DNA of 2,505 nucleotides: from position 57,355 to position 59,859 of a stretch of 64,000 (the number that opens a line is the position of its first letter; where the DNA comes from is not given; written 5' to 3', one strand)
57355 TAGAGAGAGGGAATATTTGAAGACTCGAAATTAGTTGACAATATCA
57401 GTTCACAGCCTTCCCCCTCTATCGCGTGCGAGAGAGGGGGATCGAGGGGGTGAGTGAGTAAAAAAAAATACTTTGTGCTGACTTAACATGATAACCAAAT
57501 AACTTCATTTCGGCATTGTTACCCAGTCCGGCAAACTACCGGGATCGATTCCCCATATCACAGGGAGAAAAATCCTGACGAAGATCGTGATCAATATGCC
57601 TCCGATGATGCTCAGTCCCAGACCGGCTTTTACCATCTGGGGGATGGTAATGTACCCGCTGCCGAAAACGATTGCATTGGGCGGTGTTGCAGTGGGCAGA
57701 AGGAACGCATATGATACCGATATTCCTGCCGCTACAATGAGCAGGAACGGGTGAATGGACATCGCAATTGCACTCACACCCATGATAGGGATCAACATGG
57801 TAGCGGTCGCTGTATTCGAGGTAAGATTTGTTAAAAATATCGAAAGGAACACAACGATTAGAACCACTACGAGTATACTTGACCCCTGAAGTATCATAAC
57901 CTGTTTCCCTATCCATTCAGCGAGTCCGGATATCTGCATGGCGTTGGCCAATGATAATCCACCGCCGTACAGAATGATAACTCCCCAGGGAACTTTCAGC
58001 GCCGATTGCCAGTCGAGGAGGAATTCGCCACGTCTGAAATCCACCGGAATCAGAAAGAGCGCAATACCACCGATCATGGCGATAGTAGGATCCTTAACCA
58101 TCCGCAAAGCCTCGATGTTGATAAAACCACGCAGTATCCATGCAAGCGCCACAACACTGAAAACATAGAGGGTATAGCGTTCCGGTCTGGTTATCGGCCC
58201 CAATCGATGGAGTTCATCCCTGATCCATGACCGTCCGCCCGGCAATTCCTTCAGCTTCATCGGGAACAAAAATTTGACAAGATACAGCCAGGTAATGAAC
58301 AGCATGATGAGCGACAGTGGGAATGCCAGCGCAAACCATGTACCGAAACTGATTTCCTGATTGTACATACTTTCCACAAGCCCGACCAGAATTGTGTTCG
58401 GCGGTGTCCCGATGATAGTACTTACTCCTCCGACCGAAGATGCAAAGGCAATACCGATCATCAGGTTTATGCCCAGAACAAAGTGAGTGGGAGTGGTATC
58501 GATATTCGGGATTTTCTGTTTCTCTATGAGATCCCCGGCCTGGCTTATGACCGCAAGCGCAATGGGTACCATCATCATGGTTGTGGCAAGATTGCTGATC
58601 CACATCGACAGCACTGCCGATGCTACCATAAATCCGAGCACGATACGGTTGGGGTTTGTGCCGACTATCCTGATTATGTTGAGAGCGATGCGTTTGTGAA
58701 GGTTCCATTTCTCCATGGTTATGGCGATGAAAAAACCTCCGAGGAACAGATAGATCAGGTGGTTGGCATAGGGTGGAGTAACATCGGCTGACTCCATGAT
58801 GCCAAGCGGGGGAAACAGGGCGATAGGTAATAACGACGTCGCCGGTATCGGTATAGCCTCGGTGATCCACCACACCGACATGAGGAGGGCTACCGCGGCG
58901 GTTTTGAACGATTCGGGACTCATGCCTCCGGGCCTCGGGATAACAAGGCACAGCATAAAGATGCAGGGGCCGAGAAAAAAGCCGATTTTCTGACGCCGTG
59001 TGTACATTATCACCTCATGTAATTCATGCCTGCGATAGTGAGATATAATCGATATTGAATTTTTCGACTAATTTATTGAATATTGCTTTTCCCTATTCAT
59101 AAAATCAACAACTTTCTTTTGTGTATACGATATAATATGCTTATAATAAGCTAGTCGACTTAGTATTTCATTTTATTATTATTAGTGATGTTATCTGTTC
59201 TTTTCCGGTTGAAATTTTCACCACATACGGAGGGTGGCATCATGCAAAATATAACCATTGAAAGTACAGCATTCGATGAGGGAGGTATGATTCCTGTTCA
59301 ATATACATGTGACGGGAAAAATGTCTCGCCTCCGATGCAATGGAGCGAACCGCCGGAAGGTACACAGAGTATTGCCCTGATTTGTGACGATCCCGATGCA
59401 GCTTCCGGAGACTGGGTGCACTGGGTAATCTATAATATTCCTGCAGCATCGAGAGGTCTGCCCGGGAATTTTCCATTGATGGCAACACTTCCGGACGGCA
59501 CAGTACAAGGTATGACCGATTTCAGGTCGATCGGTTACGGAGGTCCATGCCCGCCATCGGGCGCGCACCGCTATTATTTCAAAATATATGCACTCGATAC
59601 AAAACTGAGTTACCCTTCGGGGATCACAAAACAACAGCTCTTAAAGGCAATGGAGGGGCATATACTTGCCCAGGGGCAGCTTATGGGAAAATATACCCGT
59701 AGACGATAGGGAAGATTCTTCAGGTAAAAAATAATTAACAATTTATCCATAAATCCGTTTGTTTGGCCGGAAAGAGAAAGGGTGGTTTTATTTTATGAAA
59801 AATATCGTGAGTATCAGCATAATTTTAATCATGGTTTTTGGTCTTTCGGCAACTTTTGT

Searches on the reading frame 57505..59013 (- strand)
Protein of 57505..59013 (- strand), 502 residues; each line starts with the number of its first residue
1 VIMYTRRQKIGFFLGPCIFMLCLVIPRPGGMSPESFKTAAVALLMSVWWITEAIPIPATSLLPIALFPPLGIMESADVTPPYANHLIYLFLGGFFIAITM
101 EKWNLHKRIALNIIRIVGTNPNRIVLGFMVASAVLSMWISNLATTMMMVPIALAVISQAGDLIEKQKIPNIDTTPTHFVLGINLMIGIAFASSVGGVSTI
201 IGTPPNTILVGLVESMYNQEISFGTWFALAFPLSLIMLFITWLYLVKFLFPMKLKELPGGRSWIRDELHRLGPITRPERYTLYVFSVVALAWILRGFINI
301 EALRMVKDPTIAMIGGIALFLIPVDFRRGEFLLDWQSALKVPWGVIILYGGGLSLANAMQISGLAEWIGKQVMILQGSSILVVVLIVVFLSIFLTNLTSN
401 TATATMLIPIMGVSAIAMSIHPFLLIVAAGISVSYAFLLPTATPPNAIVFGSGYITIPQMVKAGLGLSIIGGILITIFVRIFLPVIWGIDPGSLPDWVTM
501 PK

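Call 10: search_protein_families(library=pfam, proteins=[window:57505-59013:-], max_evalue=0.001)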
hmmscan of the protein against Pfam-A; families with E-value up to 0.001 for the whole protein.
window:57505-59013:- (502 aa): 2 families
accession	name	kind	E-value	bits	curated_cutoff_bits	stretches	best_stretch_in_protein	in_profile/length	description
PF00939.25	Na_sulph_symp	-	1e-81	275.8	27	1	17-482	12-465/472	Sodium:sulfate symporter transmembrane region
PF03600.22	CitMHS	-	1.9e-52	178.9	31.9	1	47-430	2-336/336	Citrate transporter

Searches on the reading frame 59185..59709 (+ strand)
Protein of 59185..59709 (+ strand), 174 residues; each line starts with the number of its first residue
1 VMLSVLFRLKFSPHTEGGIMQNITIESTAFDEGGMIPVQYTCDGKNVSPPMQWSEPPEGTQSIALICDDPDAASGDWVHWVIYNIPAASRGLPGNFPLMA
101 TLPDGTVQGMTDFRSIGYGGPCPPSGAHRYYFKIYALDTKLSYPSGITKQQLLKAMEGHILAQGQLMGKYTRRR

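Call 24: search_protein_families(library=pfam, proteins=[window:59185-59709:+], max_evalue=0.001)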
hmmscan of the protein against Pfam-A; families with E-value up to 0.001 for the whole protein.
window:59185-59709:+ (174 aa): 1 family
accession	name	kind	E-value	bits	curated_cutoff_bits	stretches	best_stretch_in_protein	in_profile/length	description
PF01161.25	PBP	-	8.5e-44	149.6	24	1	36-170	2-135/135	Phosphatidylethanolamine-binding protein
